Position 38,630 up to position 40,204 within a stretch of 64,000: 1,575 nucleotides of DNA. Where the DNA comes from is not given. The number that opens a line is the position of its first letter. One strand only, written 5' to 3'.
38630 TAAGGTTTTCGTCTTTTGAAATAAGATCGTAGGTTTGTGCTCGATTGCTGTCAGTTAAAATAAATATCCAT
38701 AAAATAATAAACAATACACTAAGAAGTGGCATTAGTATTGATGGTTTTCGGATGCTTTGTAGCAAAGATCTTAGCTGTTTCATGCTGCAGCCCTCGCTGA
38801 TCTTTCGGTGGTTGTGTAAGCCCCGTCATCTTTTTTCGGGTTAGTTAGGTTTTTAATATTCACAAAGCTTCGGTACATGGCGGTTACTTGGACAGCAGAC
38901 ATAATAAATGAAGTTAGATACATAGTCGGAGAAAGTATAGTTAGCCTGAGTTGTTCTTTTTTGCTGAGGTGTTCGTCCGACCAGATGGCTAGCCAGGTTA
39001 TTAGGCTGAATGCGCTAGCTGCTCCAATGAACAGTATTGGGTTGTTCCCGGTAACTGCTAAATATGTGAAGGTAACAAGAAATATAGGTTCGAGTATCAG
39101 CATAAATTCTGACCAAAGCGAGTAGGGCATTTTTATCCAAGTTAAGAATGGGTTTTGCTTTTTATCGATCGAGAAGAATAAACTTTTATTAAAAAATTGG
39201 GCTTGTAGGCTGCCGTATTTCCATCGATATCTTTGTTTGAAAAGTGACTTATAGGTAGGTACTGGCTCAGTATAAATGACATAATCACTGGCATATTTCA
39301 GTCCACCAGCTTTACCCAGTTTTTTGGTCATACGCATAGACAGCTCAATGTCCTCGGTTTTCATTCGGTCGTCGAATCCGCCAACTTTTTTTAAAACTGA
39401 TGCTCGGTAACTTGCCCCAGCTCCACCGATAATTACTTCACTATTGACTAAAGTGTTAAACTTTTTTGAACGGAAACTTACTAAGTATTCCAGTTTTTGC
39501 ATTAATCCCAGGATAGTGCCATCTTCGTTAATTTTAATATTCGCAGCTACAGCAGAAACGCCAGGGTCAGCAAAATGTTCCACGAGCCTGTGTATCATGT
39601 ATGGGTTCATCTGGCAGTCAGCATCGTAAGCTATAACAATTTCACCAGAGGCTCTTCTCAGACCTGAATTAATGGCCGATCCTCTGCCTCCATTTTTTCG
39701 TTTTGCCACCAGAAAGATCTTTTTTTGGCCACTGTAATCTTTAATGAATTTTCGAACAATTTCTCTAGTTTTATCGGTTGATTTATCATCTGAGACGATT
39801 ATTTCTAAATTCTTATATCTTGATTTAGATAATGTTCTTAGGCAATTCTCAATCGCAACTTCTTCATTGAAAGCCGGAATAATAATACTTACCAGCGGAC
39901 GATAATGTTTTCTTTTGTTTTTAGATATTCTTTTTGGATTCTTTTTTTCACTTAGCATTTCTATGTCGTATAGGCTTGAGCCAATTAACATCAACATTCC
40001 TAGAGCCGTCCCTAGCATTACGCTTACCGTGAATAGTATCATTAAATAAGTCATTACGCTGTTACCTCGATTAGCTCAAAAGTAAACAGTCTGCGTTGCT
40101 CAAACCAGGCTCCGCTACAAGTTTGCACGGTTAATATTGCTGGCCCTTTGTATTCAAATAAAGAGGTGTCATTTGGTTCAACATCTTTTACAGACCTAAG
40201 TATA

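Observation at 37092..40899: Sortase translationally coupled to a processive GT2 synthase and a CBM-bearing polysaccharide deacetylase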

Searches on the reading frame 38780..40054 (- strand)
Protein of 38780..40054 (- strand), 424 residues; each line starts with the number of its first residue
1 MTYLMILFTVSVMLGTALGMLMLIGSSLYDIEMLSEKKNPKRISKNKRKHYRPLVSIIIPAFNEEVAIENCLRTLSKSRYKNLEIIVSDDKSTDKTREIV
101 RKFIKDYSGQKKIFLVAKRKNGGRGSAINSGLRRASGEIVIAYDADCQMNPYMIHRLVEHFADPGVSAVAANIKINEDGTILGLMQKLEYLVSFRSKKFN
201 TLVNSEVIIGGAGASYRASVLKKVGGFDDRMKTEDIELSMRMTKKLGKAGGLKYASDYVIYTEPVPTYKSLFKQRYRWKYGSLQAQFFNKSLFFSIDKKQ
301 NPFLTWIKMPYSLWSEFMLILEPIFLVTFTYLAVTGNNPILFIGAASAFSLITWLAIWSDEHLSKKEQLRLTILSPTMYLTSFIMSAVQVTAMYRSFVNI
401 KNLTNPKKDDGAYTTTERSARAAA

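Call 6: search_protein_families(library=pfam, proteins=[window:38780-40054:-], max_evalue=0.01)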
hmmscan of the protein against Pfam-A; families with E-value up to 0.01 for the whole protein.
window:38780-40054:- (424 aa): 6 families
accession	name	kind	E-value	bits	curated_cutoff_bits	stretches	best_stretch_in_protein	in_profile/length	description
PF00535.33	Glycos_transf_2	-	1.7e-35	122.9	23.3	1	56-224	1-167/168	Glycosyl transferase family 2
PF13641.12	Glyco_tranf_2_3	-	3e-24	86.8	27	1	55-281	3-230/230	Glycosyltransferase like family 2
PF13632.12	Glyco_trans_2_3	-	2.4e-18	67.1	27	1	139-343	1-194/198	Glycosyl transferase family group 2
PF10111.15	Glyco_tranf_2_2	-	1.5e-09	38.2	27.3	1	56-246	1-203/276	Glycosyltransferase like family 2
PF13506.12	Glyco_transf_21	-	2.9e-07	30.5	21.7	1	127-245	21-140/174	Glycosyl transferase family 21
PF03142.21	Chitin_synth_2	-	0.00034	19.8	27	1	131-223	196-291/527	Chitin synthase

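Call 8: search_protein_families(library=ncbifam, proteins=[window:38780-40054:-], max_evalue=0.1)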
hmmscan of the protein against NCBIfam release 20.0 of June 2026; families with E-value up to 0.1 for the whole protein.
window:38780-40054:- (424 aa): 31 families (the best 25 are shown)
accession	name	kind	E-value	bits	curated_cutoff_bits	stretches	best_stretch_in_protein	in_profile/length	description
TIGR03937.1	PgaC_IcaA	equivalog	9.8e-43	146.6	422.3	1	15-337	9-325/407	poly-beta-1,6-N-acetyl-D-glucosamine synthase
TIGR03111.1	glyc2_xrt_Gpos1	hypoth_equivalog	3e-27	95.5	363.95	1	41-358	37-366/439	TIGR03111 family XrtG-associated glycosyltransferase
TIGR04283.1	glyco_like_mftF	equivalog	8e-24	84.5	182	1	55-245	1-172/221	TIGR04283 family arsenosugar biosynthesis glycosyltransferase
TIGR03965.1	mycofact_glyco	equivalog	3.4e-23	82.2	280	1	52-285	73-301/467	mycofactocin biosynthesis glycosyltransferase MftF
TIGR04242.1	nodulat_NodC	equivalog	2.8e-20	72.6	550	1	37-354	32-349/395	chitooligosaccharide synthase NodC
NF041875.1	EPS_EpsD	equivalog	1.1e-19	71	370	1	55-248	1-194/325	exopolysaccharide biosynthesis glycosyltransferase EpsD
NF007482.0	PRK10073.1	equivalog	9.4e-19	67.6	423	1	52-159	5-108/334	glycosyltransferase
NF050050.1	ProtGlycPglI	equivalog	2.9e-18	66.3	500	1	53-181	2-127/306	GalNAc(5)-diNAcBac-PP-undecaprenol beta-1,3-glucosyltransferase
NF047683.1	TeichurnBiosyTuaG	equivalog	1.2e-16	61.1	400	1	51-203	4-154/252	teichuronic acid biosynthesis protein TuaG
NF053846.1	glyco_with_XrtP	equivalog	5.5e-16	58.3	520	1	56-335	44-352/440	XrtP-associated glycosyltransferase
NF047588.1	GlcsyltransPgfSStrep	equivalog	6.2e-16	58.5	500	1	55-193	3-141/308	glycosyltransferase PgfS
TIGR03469.1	HpnB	hypoth_equivalog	6.1e-14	51.8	379.25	1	39-179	30-178/386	hopene-associated glycosyltransferase HpnB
NF007986.1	PRK10714.1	equivalog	8.6e-14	51.2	529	1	55-172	8-125/316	undecaprenyl-phosphate 4-deoxy-4-formamido-L-arabinose transferase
NF045692.1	OglycostaseCruG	equivalog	1.1e-13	50.9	600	1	45-231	33-225/386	2'-O-glycosyltransferase CruG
NF041394.1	GtaseAglG_Halo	equivalog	3.5e-13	49.5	440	1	55-248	3-203/304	glucosyl-dolichyl phosphate glucuronosyltransferase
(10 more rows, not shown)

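Call 29: search_solved_structures(query=window:38780-40054:-, max_evalue=0.001, show_alignments=1)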
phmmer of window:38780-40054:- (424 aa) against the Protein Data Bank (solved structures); distinct sequences matched with E-value up to 0.001: 32.
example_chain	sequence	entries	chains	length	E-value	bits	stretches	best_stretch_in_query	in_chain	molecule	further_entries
2z87_A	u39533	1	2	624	3e-16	62.3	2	51-182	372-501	Chondroitin synthase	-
2z86_A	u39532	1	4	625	3e-16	62.3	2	51-182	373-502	Chondroitin synthase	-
6yv7_A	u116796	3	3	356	3.8e-15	58.7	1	50-240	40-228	Glycosyl transferase, family 2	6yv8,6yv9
6yv7_B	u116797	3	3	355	3.8e-15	58.7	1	50-240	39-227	Glycosyl transferase, family 2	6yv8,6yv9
6p61_A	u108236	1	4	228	3.1e-13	52.4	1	52-178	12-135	Glycosyltransferase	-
5hea_A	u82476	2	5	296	3.8e-12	48.8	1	53-179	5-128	Putative glycosyltransferase (GalT1)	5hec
3bcv_A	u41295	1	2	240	1.4e-11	46.9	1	53-154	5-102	Putative glycosyltransferase protein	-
9bhc_C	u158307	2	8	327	7.4e-11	44.6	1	55-176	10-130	Undecaprenyl-phosphate 4-deoxy-4-formamido-L-arabinose transferase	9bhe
8vxh_A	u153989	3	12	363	9.2e-11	44.2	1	55-176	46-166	Undecaprenyl-phosphate 4-deoxy-4-formamido-L-arabinose transferase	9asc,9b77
5mlz_A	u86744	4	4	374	9.5e-11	44.2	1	54-165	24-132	Dolichol monophosphate mannose synthase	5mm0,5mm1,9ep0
5eke_A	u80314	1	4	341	1e-09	40.8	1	55-171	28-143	Uncharacterized glycosyltransferase sll0501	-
5ekp_C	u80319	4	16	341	1e-09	40.8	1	55-171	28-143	Uncharacterized glycosyltransferase sll0501 | Glycosyltransferase sll0501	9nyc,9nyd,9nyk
9nye_A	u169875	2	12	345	1.1e-09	40.8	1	55-171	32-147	Glycosyltransferase sll0501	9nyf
9hwj_A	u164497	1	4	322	1.1e-09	40.7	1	54-171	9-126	Undecaprenyl-phosphate 4-deoxy-4-formamido-L-arabinose transferase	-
8vh7_A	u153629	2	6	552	1.8e-09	40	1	50-159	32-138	Heparosan synthase B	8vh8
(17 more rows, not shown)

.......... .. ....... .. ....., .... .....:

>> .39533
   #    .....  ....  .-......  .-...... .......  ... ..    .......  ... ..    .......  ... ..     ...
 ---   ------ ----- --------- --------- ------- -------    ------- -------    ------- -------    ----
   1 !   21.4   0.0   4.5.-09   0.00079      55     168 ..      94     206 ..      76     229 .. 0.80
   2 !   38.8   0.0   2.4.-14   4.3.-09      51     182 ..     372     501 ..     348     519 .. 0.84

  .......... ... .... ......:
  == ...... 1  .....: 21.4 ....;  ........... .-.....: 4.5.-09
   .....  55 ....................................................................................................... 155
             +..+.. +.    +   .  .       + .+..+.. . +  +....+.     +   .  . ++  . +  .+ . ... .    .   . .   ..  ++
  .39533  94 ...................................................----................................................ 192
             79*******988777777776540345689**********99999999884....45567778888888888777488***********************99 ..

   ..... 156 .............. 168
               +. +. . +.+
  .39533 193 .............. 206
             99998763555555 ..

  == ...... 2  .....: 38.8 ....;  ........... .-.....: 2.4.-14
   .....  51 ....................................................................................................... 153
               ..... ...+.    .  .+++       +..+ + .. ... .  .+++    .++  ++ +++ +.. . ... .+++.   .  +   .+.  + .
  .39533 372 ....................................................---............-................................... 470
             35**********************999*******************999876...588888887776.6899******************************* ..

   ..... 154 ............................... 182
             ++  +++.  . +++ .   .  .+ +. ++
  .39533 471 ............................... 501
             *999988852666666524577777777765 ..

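Call 30: find_homologous_proteins(query=window:38780-40054:-)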
Query window:38780-40054:- (424 aa): 483 proteins with E <= 0.001 among 5971 candidates; the best 120 are listed.
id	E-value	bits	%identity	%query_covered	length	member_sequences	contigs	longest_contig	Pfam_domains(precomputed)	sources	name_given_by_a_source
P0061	1.3e-274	928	100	99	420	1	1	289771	PF13632.13,PF10111.15,PF13506.14,PF13641.13,PF00535.33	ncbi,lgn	-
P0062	4.8e-196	669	70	99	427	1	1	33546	PF13632.13,PF10111.15,PF13506.14,PF13641.13,PF00535.33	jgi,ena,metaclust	metaclust:\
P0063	1.6e-173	595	62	100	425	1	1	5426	PF13632.13,PF10111.15,PF13506.14,PF13641.13,PF00535.33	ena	-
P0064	1.4e-171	589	62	98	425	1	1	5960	PF13632.13,PF10111.15,PF13506.14,PF13641.13,PF03142.22,PF00535.33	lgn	-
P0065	2.4e-168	578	61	98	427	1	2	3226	PF13632.13,PF10111.15,PF13506.14,PF13641.13,PF00535.33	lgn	-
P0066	8.5e-167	573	59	98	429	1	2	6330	PF13632.13,PF10111.15,PF13506.14,PF13641.13,PF03142.22,PF00535.33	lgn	-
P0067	2.3e-166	571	59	98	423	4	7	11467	PF13632.13,PF10111.15,PF13506.14,PF13641.13,PF03142.22,PF00535.33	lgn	-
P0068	4.6e-166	570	60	99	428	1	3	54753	PF13632.13,PF10111.15,PF13506.14,PF13641.13,PF03142.22,PF00535.33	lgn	-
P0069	1.8e-165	568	58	99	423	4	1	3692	PF13632.13,PF10111.15,PF13506.14,PF13641.13,PF03142.22,PF00535.33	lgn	-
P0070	1.9e-165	568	61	98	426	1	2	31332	PF13632.13,PF10111.15,PF13506.14,PF13641.13,PF00535.33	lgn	-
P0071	2.0e-165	568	61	99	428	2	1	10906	PF13632.13,PF10111.15,PF13506.14,PF13641.13,PF03142.22,PF00535.33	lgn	-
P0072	3.4e-162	558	59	98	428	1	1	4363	PF13632.13,PF10111.15,PF13506.14,PF13641.13,PF03142.22,PF00535.33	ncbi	-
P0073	1.4e-159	549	58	99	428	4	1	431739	PF13632.13,PF10111.15,PF13506.14,PF13641.13,PF00535.33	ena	-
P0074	2.0e-158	545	59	99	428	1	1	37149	PF13632.13,PF10111.15,PF13506.14,PF13641.13,PF00535.33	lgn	-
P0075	1.6e-156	539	57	99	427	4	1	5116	PF13632.13,PF10111.15,PF13506.14,PF13641.13,PF00535.33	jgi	jgi:cellulose synthase/poly-beta-1,6-N-acetylglucosamine synthase-like glycosyltransferase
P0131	3.1e-73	265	36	95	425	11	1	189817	PF13632.13,PF03071.22,PF10111.15,PF13641.13,PF00535.33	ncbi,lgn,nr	ncbi:glycosyltransferase family 2 protein [bacterium]|nr:MAG: glycosyltransferase family 2 protein [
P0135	2.4e-71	259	36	94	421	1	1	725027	PF13632.13,PF10111.15,PF13506.14,PF13641.13,PF00535.33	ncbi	-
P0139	5.9e-68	247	34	95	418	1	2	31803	PF13632.13,PF10111.15,PF13506.14,PF13641.13,PF00535.33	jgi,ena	jgi:biofilm PGA synthesis N-glycosyltransferase PgaC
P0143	4.9e-65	238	34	98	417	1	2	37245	PF13632.13,PF10111.15,PF13641.13,PF00535.33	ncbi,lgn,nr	ncbi:MAG: glycosyltransferase [bacterium]|nr:glycosyltransferase [bacterium]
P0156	2.6e-53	199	34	87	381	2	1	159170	PF13632.13,PF10111.15,PF13506.14,PF13641.13,PF03142.22,PF00535.33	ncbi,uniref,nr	ncbi:glycosyltransferase [Apilactobacillus ozensis]|uniref:glycosyltransferase n=1 Tax=Apilactobacil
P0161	3.2e-36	143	31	84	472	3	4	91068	PF13632.13,PF10111.15,PF13506.14,PF13641.13,PF03142.22,PF01644.24,PF00535.33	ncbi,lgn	-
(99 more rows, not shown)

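Call 32: find_encoding_contigs(protein=P0131, flank=5000, max_places=2)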
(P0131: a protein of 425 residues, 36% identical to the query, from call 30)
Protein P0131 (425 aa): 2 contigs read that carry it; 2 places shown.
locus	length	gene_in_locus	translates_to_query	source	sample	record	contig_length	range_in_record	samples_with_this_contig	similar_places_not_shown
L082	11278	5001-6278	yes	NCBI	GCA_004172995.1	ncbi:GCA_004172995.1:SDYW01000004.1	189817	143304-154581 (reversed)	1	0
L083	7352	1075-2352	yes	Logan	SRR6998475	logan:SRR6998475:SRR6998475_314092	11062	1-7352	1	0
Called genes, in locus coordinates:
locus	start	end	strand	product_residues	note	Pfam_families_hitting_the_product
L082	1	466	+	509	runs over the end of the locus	PF00512:HisKA, PF02518:HATPase_c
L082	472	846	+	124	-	PF00072:Response_reg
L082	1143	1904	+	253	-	PF05057:DUF676 (weak), PF12146:Hydrolase_4, PF20408:Abhydrolase_11 (faint), PF00561:Abhydrolase_1, PF12697:Abhydrolase_6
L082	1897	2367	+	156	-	PF12802:MarR_2 (weak)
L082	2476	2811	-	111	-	PF01638:HxlR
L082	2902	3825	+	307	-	PF08240:ADH_N, PF00107:ADH_zinc_N, PF13602:ADH_zinc_N_2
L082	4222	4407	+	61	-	-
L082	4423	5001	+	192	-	PF04203:Sortase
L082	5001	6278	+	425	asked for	PF03071:GNT-I (weak), PF00535:Glycos_transf_2, PF10111:Glyco_tranf_2_2, PF13641:Glyco_tranf_2_3, PF13632:Glyco_trans_2_3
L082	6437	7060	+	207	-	PF05257:CHAP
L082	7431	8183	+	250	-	PF13350:Y_phosphatase3, PF22785:Tc-R-P (faint)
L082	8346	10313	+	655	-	PF00270:DEAD, PF04851:ResIII, PF18766:SWI2_SNF2, PF00271:Helicase_C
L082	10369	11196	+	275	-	PF01794:Ferric_reduct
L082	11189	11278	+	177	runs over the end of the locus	-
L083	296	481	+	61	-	-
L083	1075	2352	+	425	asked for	PF03071:GNT-I (weak), PF00535:Glycos_transf_2, PF10111:Glyco_tranf_2_2, PF13641:Glyco_tranf_2_3, PF13632:Glyco_trans_2_3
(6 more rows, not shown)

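Call 33: find_encoding_contigs(protein=P0135, flank=5000, max_places=2)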
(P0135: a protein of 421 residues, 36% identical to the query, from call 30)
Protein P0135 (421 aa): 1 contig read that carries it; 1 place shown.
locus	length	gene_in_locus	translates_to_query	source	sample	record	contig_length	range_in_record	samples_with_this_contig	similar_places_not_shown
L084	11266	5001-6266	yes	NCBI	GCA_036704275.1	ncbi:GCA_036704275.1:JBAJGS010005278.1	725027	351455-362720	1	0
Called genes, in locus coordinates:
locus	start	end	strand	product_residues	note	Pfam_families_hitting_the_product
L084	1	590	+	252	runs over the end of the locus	PF00512:HisKA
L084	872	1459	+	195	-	PF02469:Fasciclin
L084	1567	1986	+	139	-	PF00011:HSP20, PF17886:ArsA_HSP20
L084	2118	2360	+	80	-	PF13560:HTH_31 (weak), PF01381:HTH_3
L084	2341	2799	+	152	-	-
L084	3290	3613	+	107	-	-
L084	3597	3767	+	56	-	-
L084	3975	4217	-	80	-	PF01988:VIT1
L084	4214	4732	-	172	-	PF01988:VIT1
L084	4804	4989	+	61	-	-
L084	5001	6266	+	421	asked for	PF13506:Glyco_transf_21, PF00535:Glycos_transf_2, PF10111:Glyco_tranf_2_2, PF13641:Glyco_tranf_2_3, PF13632:Glyco_trans_2_3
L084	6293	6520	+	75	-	-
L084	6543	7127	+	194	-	-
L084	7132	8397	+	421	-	PF13506:Glyco_transf_21, PF00535:Glycos_transf_2, PF10111:Glyco_tranf_2_2 (weak), PF13641:Glyco_tranf_2_3, PF13632:Glyco_trans_2_3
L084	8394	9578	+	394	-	-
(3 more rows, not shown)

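Call 34: find_encoding_contigs(protein=P0156, flank=5000, max_places=2)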
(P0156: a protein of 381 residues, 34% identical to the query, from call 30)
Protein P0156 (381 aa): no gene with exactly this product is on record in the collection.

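Call 48: predict_structure(alignment_id=A3)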
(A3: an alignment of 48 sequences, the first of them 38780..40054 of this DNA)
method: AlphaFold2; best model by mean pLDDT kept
length: 424 residues; sequences in the alignment: 48
mean_pLDDT: 92.1   pTM: 0.90
mean pLDDT of the five models: 92.1, 91.9, 91.7, 91.7, 91.2
residues with pLDDT >= 90: 356; 70-90: 50; 50-70: 14; < 50: 4
segments of 3 or more residues with pLDDT < 50: 421-424
pLDDT, mean of each block of 10 residues (from residue 1): 93 93 94 94 94 98 95 96 97 97 92 94 93 98 96 97 97 93 91 92 90 95 94 93 94 96 93 93 95 97 96 95 93 92 88 90 94 90 92 93 75 60 40
secondary structure, 60 per line:
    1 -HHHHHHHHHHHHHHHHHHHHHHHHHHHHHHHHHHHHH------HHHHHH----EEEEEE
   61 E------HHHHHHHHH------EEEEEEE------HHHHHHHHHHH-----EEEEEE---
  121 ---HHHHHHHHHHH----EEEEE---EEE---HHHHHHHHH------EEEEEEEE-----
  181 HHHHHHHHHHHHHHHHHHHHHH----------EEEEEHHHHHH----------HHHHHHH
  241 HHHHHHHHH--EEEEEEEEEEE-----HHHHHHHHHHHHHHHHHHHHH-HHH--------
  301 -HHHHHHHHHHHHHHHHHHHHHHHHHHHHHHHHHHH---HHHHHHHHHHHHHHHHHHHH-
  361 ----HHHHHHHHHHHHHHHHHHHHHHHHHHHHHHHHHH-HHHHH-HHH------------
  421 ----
elements in order: H2-38 H45-50 E55-61 H68-76 E83-89 H96-106 E112-117 H124-134 E139-143 E147-149 H153-161 E168-175 H181-202 E213-217 H218-223 H234-249 E252-262 H268-288 H302-336 H340-359 H365-398 H400-404

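Call 53: fold_search(model_id=the predicted structure, library=pdb)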
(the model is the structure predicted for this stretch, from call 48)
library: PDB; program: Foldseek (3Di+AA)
matches with E <= 10: 1348; with E <= 0.001: 326
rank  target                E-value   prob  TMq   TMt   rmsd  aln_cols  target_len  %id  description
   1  6yv7_B                1.5e-16  1.00  0.63  0.76   5.2       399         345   23  Mannosyltransferase PcManGT from Pyrobaculum calidifontis (released 2020-07-22)
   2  6yv7_A                1.1e-15  1.00  0.62  0.75   5.4       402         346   23  Mannosyltransferase PcManGT from Pyrobaculum calidifontis (released 2020-07-22)
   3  7sp7_A                6.6e-15  1.00  0.67  0.58   6.2       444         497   16  Chlorella virus hyaluronan synthase inhibited by UDP (released 2022-04-06)
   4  7sp8_A                2.9e-14  1.00  0.62  0.54  14.3       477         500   14  Chlorella virus Hyaluronan Synthase bound to UDP-GlcNAc (released 2022-04-06)
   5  7sp9_A                6.4e-14  1.00  0.70  0.60   7.8       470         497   14  Chlorella virus Hyaluronan Synthase in the GlcNAc-primed channel-closed state (released 2022-04-06)
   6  8smm_A                1.1e-13  1.00  0.61  0.52   9.5       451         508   16  Xenopus laevis hyaluronan synthase 1 (released 2024-05-01)
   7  9yq5_A                1.2e-13  1.00  0.61  0.53  16.4       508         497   14  Chlorella virus hyaluronan synthase bound to an inserted UDP-GlcA (released 2025-12-10)
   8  8sne_A                1.5e-13  1.00  0.66  0.58  13.3       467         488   15  Chlorella virus Hyaluronan Synthase bound to GlcA extended GlcNAc primer and UDP (released 2024-05-01)
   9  8snc_A                1.8e-13  1.00  0.62  0.54  14.3       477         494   14  Chlorella virus Hyaluronan Synthase bound to GlcA extended GlcNAc primer (released 2024-05-01)
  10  9kqc_A                1.9e-13  1.00  0.64  0.56  12.9       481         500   14  Chlorella virus Hyaluronan Synthase bound to VNAR (released 2025-05-14)
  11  9yq4_A                1.9e-13  1.00  0.59  0.52  15.4       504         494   15  Chlorella virus hyaluronan synthase bound to a proofreading UDP-GlcA (released 2025-12-10)
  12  9b8v_E                2.3e-13  1.00  0.60  0.32   9.2       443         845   16  AlphaFold2 informed cryo-EM model of the E. coli cellulose synthase BcsAG3B6 complex (released 2025-02-19)
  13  8smp_A                2.7e-13  1.00  0.59  0.48   9.8       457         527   15  Xenopus laevis hyaluronan synthase 1, UDP-bound, gating loop inserted state (released 2024-05-01)
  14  7sp6_A                5.1e-13  1.00  0.62  0.54  15.8       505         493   15  Chlorella virus hyaluronan synthase (released 2022-04-06)
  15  9yq2_A                1.6e-12  1.00  0.65  0.57  13.1       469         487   14  Chlorella virus hyaluronan synthase bound to DDM (released 2025-12-10)
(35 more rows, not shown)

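Call 58: find_encoding_contigs(protein=P0143, flank=4000, max_places=1)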
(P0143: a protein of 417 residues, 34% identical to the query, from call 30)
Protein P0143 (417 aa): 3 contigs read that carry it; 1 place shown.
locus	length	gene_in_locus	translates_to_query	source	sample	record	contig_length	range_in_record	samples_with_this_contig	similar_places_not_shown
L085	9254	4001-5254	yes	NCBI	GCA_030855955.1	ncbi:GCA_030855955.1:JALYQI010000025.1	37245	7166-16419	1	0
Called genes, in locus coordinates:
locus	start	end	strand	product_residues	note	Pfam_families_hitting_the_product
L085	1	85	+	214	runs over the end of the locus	-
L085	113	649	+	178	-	PF01988:VIT1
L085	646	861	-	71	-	PF04024:PspC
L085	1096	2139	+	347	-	-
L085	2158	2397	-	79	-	-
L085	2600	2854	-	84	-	-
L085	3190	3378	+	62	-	-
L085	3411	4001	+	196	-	PF04203:Sortase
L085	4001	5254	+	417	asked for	PF00535:Glycos_transf_2, PF10111:Glyco_tranf_2_2 (weak), PF13641:Glyco_tranf_2_3, PF13632:Glyco_trans_2_3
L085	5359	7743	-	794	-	PF17802:SpaA (faint), PF19403:SpaA_2 (faint), PF24514:SpaA_4, PF17210:SdrD_B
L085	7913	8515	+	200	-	PF04203:Sortase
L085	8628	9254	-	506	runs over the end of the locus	PF01381:HTH_3, PF13560:HTH_31, PF13744:HTH_37 (faint), PF00275:EPSP_synthase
